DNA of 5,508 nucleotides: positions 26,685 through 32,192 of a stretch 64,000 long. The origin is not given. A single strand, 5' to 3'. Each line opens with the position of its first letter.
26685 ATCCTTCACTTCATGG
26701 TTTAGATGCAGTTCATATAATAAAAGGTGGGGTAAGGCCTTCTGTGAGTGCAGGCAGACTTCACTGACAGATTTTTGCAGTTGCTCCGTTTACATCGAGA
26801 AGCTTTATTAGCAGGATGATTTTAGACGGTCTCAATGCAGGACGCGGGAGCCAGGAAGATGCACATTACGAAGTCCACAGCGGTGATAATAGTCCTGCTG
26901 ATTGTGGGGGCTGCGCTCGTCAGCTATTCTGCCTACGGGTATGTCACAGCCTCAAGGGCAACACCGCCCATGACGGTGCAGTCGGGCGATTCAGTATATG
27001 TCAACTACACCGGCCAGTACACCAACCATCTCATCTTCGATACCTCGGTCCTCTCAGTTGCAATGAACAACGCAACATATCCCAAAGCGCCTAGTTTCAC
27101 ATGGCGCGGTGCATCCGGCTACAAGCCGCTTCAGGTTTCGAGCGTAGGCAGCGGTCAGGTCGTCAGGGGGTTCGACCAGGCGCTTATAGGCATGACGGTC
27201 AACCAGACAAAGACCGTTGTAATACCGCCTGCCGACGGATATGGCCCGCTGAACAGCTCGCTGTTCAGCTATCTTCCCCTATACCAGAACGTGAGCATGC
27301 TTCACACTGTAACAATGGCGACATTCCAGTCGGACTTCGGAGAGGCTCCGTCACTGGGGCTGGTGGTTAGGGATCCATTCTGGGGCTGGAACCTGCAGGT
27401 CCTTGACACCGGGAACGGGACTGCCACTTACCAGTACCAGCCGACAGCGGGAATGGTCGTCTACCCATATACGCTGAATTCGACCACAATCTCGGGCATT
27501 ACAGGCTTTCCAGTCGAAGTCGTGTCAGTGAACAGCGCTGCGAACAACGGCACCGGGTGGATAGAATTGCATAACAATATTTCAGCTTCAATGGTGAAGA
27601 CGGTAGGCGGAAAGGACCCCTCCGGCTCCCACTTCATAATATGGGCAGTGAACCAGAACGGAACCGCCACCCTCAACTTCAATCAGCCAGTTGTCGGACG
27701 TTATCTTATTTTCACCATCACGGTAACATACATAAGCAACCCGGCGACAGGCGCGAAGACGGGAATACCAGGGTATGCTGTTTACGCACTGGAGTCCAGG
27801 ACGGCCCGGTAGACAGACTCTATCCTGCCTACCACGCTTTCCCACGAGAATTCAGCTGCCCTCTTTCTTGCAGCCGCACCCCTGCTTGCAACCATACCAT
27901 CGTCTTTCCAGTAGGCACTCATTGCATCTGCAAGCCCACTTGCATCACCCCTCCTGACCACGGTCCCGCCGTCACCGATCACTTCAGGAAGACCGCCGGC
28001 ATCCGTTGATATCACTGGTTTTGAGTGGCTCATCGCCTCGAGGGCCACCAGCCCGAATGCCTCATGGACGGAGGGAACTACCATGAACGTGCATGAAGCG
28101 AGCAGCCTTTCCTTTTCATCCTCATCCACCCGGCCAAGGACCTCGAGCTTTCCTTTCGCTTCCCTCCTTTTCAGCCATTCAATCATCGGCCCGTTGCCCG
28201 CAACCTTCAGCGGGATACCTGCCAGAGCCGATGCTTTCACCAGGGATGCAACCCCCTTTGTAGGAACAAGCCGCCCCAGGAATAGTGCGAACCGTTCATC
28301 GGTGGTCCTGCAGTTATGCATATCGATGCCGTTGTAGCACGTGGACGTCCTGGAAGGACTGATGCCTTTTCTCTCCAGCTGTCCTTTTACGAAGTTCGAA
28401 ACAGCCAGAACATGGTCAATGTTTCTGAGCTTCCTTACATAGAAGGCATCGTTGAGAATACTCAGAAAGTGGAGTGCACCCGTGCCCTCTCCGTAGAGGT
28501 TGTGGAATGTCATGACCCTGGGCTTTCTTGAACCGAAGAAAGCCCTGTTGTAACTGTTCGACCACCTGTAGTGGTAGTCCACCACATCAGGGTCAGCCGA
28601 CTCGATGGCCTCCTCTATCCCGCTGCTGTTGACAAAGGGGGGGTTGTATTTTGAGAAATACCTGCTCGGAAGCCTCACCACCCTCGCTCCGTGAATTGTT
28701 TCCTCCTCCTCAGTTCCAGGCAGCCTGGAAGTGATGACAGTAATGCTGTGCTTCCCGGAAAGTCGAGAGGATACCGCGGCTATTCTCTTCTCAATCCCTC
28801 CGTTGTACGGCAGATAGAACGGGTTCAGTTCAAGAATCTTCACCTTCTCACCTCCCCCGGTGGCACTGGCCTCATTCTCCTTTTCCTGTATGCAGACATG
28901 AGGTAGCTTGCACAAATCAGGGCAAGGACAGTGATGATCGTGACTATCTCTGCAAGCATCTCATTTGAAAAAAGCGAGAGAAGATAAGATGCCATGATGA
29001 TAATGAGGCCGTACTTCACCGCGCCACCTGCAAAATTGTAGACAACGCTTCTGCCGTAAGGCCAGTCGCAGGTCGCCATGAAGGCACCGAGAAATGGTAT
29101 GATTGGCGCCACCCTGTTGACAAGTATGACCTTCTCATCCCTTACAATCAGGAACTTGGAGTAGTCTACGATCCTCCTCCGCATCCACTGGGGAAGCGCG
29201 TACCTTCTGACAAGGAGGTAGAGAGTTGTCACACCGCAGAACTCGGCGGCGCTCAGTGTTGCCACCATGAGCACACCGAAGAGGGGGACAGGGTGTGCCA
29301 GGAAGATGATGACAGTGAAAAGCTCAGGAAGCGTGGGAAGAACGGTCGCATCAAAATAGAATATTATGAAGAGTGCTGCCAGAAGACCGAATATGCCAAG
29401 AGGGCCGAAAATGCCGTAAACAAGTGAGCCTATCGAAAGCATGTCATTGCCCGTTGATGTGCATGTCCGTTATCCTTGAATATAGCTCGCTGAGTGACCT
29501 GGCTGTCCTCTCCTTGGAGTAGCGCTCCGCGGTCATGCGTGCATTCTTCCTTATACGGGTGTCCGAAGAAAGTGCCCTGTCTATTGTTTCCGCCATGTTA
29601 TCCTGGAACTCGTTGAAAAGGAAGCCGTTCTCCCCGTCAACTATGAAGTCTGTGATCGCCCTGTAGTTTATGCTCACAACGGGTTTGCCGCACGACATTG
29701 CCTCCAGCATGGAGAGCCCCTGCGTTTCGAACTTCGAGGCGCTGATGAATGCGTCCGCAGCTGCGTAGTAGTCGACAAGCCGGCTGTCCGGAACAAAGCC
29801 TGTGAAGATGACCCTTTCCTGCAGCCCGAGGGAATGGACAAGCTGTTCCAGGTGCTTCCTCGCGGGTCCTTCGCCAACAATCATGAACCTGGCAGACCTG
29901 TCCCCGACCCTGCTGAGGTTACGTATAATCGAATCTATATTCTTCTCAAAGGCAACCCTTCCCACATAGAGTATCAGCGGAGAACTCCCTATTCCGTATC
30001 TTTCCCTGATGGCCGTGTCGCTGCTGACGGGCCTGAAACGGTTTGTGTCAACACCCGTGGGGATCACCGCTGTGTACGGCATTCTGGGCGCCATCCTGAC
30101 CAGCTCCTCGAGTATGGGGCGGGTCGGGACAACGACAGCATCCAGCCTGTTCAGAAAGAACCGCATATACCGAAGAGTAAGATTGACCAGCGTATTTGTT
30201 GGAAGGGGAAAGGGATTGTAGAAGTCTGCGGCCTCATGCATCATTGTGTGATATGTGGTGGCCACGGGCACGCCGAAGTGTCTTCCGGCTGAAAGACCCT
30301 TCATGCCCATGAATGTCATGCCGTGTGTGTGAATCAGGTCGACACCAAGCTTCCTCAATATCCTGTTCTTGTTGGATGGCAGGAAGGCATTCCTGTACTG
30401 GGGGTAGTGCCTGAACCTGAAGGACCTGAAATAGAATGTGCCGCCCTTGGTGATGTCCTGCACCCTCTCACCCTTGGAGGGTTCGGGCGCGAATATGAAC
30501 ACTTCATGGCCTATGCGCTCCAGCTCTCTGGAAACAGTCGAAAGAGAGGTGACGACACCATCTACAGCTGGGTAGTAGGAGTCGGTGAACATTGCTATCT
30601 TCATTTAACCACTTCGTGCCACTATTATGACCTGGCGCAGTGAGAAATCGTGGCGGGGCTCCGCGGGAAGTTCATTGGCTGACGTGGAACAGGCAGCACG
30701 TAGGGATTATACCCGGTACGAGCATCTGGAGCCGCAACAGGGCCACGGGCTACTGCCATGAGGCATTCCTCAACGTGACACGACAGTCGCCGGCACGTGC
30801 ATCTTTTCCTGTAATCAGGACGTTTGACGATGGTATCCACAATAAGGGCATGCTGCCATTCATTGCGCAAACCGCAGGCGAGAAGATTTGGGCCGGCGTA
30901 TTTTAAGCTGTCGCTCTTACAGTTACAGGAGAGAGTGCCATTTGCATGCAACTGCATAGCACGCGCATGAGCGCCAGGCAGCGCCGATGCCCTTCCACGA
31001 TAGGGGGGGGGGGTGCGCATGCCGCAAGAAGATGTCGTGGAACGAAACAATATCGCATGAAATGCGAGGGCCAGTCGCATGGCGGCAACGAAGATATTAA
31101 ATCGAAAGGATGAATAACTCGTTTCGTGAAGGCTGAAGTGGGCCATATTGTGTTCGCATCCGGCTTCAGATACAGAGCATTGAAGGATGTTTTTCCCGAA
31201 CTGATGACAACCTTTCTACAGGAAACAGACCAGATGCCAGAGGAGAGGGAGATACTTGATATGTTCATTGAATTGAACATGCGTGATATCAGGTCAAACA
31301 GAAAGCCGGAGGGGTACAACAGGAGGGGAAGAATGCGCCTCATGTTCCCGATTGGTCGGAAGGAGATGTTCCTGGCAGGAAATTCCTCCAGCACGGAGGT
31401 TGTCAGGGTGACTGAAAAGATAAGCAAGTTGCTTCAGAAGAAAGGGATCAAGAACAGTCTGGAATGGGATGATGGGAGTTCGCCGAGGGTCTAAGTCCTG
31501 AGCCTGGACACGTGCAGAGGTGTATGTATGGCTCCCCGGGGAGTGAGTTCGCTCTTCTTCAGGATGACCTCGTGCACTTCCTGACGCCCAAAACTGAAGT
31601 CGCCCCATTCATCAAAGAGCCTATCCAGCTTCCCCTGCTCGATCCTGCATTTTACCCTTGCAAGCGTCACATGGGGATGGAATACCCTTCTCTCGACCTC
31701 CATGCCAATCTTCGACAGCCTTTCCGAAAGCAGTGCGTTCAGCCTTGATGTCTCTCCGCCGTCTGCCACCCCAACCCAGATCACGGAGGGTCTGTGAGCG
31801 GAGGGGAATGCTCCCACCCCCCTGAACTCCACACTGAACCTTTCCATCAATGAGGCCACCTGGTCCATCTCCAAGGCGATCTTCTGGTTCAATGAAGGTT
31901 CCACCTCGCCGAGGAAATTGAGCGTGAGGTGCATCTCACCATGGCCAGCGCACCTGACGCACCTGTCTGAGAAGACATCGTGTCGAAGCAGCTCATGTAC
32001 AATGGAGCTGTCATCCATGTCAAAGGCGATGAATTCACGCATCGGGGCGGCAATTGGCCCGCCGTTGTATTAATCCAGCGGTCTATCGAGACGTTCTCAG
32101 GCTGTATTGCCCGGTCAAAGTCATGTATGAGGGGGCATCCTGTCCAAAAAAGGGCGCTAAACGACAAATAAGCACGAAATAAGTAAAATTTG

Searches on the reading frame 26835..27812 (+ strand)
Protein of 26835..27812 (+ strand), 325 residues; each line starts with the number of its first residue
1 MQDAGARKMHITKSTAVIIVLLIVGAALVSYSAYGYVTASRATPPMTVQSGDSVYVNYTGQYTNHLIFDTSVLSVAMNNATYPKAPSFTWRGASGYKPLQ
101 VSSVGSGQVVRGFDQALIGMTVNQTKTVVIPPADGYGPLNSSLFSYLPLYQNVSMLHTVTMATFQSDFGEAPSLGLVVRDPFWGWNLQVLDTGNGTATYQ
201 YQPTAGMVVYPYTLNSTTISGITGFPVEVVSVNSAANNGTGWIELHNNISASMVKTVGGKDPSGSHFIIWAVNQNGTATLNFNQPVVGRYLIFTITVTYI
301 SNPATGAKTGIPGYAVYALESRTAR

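Call 23: search_protein_families(library=pfam, proteins=[window:26835-27812:+], max_evalue=0.0001)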
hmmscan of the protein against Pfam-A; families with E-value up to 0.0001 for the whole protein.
window:26835-27812:+ (325 aa): 1 family
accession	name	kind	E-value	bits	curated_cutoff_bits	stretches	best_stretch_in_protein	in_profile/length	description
PF00254.34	FKBP_C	-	1.4e-11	44.9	21.1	1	47-139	4-74/94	FKBP-type peptidyl-prolyl cis-trans isomerase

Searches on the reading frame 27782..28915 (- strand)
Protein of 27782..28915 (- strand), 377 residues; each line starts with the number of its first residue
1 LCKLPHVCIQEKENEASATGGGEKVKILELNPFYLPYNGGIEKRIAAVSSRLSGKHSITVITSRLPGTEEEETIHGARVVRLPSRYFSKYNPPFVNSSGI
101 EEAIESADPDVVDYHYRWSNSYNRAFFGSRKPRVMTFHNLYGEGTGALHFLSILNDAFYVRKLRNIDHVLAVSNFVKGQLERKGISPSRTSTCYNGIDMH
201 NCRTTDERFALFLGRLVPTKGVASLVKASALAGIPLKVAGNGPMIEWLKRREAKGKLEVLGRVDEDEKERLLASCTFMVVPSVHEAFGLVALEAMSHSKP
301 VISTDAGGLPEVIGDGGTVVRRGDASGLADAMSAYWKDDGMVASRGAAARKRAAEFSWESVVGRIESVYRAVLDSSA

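Call 23: search_protein_families(library=pfam, proteins=[window:27782-28915:-], max_evalue=0.0001)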
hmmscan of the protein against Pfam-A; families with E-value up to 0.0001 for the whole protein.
window:27782-28915:- (377 aa): 5 families
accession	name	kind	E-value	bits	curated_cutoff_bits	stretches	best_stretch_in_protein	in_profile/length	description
PF00534.26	Glycos_transf_1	-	1.6e-27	96.6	26.4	1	205-352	13-172/172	Glycosyl transferases group 1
PF13692.12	Glyco_trans_1_4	-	3.3e-26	92.7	27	1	210-338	4-142/142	Glycosyl transferases group 1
PF13439.12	Glyco_transf_4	-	5.7e-24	85.5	28.5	1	39-199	2-168/170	Glycosyltransferase Family 4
PF13579.12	Glyco_trans_4_4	-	4.7e-14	53.5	29.7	1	39-196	1-158/158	Glycosyl transferase 4-like domain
PF20706.3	GT4-conflict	-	2.3e-09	37.2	26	1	264-353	271-372/385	Family 4 Glycosyltransferase in conflict systems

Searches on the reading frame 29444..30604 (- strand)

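Call 23: search_protein_families(library=pfam, proteins=[window:29444-30604:-], max_evalue=0.0001)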
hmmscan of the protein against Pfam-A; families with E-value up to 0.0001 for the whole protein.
window:29444-30604:- (386 aa): 5 families
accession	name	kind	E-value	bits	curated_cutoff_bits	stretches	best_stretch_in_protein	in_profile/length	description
PF00534.26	Glycos_transf_1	-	1.2e-37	129.5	26.4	1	198-356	4-170/172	Glycosyl transferases group 1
PF13692.12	Glyco_trans_1_4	-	2.4e-34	119.1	27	1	209-346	2-141/142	Glycosyl transferases group 1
PF13439.12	Glyco_transf_4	-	8.5e-28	97.9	28.5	1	14-189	1-170/170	Glycosyltransferase Family 4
PF13579.12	Glyco_trans_4_4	-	4.8e-17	63.2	29.7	1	16-184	2-158/158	Glycosyl transferase 4-like domain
PF13524.12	Glyco_trans_1_2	-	2.7e-08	34.3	25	1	237-369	14-136/144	Glycosyl transferase-like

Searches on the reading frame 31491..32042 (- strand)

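Call 23: search_protein_families(library=pfam, proteins=[window:31491-32042:-], max_evalue=0.0001)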
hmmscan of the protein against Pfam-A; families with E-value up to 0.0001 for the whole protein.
window:31491-32042:- (183 aa): 3 families
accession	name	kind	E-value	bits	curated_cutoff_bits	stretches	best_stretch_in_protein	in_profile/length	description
PF02834.22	LigT_PEase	-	1.5e-20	73.6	23.3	2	37-89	35-87/87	LigT like Phosphoesterase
PF13563.12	2_5_RNA_ligase2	-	3.1e-13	50.5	27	1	33-148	22-135/152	2'-5' RNA ligase superfamily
PF10469.15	AKAP7_NLS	-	1.5e-08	35.2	24.4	1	36-163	42-189/208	AKAP7 2'5' RNA ligase-like domain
